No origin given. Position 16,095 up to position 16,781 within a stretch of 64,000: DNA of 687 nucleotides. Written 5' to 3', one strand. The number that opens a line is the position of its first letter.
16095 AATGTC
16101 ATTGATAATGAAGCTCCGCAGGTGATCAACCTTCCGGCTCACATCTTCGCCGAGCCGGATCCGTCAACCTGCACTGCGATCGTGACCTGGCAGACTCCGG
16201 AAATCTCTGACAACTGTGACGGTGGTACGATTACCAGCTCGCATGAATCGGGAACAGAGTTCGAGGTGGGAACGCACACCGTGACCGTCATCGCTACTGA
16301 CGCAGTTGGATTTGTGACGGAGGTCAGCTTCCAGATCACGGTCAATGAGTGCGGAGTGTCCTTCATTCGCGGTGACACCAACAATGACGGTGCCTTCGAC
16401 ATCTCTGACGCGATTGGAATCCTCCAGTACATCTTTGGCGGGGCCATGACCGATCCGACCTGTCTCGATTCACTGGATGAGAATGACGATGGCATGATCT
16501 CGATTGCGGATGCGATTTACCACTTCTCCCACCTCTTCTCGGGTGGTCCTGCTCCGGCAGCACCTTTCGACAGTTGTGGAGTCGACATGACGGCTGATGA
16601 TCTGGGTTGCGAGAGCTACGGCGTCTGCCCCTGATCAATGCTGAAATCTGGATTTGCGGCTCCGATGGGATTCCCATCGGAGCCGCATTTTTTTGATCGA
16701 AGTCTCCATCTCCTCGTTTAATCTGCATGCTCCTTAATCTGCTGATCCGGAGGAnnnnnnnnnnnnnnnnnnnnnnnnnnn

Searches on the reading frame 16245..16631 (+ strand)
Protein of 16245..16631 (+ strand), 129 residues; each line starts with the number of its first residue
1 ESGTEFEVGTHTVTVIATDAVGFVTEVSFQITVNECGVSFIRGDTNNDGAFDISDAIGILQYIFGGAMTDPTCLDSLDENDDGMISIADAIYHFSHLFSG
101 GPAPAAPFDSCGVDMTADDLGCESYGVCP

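Call 4: search_protein_families(library=ncbifam, max_evalue=1, proteins=[window:16245-16631:+])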
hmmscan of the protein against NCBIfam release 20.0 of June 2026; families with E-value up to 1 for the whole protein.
seq(129 aa): 1 family
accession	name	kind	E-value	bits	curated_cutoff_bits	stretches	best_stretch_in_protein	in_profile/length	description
NF040520.1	Ig_like_BLP2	equivalog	0.028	12.5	750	1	5-32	579-606/730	Ig-like repeat protein Blp2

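Call 5: search_protein_families(library=pfam, max_evalue=1, proteins=[window:16245-16631:+])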
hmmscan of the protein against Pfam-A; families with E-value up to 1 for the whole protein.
seq(129 aa): 8 families
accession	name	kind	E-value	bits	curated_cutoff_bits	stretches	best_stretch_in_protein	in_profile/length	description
PF00404.24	Dockerin_1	-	0.00075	20.1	22.9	1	43-90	2-49/57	Dockerin type I domain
PF02494.22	HYR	-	0.0014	19.4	21.7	1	2-33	50-81/81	HYR domain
PF13405.12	EF-hand_6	-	0.033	14.4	25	0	75-89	7-21/30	EF-hand domain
PF05345.18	He_PIG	-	0.037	14.9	24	1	2-34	62-96/96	Putative Ig domain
PF13499.12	EF-hand_7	-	0.041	14.7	30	1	44-89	12-61/67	EF-hand domain pair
PF19077.6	Big_13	-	0.14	13.1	27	1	7-33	73-100/102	Bacterial Ig-like domain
PF17957.7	Big_7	-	0.2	12.8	24.1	1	2-35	10-43/70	Bacterial Ig domain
PF13202.12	EF-hand_5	-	0.29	11.2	25.9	0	74-87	5-18/25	EF hand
